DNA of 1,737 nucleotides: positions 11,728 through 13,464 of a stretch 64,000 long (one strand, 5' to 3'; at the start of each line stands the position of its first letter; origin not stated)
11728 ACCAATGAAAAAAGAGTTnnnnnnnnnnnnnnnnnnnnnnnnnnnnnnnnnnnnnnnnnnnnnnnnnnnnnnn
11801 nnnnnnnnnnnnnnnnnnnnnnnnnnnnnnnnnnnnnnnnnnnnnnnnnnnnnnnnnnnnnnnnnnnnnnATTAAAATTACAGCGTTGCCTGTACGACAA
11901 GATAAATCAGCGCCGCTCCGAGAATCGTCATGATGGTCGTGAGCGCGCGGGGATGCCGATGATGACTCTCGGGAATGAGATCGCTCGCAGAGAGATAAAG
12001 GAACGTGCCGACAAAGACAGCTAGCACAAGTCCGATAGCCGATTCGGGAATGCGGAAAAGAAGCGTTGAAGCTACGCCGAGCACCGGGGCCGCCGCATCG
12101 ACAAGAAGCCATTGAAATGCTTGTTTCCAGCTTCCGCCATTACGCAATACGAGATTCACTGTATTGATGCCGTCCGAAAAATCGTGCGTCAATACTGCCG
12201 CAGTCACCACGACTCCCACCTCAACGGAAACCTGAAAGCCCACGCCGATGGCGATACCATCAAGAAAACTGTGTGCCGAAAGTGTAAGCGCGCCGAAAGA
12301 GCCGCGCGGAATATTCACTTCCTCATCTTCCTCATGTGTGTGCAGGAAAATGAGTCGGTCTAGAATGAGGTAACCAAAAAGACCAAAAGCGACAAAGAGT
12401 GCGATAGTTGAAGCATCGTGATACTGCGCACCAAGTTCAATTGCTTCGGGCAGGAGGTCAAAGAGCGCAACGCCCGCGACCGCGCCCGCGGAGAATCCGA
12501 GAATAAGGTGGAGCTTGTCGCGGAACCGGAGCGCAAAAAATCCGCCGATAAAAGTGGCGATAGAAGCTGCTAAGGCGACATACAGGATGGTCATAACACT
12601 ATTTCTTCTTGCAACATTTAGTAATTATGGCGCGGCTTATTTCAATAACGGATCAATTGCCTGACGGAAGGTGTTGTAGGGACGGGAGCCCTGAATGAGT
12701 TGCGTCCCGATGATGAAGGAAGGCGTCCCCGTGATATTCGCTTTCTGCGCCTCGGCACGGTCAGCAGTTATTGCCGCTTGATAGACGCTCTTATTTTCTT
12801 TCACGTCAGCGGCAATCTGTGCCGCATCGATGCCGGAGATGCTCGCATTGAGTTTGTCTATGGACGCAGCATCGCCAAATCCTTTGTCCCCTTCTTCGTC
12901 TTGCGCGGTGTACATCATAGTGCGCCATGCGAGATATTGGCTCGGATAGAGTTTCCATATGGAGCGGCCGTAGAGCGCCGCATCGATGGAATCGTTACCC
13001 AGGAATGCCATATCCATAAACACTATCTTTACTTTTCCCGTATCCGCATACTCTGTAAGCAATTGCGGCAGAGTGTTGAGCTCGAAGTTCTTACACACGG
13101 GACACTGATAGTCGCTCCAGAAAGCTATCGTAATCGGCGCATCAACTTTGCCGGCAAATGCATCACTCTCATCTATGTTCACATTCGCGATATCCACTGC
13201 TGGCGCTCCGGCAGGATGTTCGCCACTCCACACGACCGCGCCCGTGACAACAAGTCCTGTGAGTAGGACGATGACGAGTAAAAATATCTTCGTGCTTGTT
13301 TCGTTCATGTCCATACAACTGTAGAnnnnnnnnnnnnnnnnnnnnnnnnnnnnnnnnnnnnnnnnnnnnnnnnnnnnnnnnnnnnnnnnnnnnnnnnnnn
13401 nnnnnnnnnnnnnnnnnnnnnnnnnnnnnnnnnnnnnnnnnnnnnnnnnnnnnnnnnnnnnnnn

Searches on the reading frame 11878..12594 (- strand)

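Call 38: search_protein_families(library=pfam, proteins=[window:11878-12594:-], max_evalue=0.001)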
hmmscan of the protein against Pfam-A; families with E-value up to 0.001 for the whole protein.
window:11878-12594:- (238 aa): 1 family
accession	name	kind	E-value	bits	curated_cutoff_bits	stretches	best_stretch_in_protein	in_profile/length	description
PF02535.28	Zip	-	1.5e-23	84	35.1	2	103-232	183-321/323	ZIP Zinc transporter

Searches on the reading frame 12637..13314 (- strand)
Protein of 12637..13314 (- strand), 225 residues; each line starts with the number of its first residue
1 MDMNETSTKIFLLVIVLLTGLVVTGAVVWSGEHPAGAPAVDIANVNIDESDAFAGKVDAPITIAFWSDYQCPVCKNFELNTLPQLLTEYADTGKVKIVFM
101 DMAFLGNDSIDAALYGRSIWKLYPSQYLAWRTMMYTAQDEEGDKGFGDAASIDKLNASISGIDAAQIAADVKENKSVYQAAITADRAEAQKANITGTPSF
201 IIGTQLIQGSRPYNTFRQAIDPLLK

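Call 38: search_protein_families(library=pfam, proteins=[window:12637-13314:-], max_evalue=0.001)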
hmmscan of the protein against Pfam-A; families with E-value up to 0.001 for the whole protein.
window:12637-13314:- (225 aa): 3 families
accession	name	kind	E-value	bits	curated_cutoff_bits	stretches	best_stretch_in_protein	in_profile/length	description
PF13462.12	Thioredoxin_4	-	2.7e-27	96.4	23.2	1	51-221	5-164/165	Thioredoxin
PF01323.26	DSBA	-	2.7e-13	50.6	25.6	1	157-220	129-190/191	DSBA-like thioredoxin domain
PF00085.26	Thioredoxin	-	0.0006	20.2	23.5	0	52-102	9-58/103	Thioredoxin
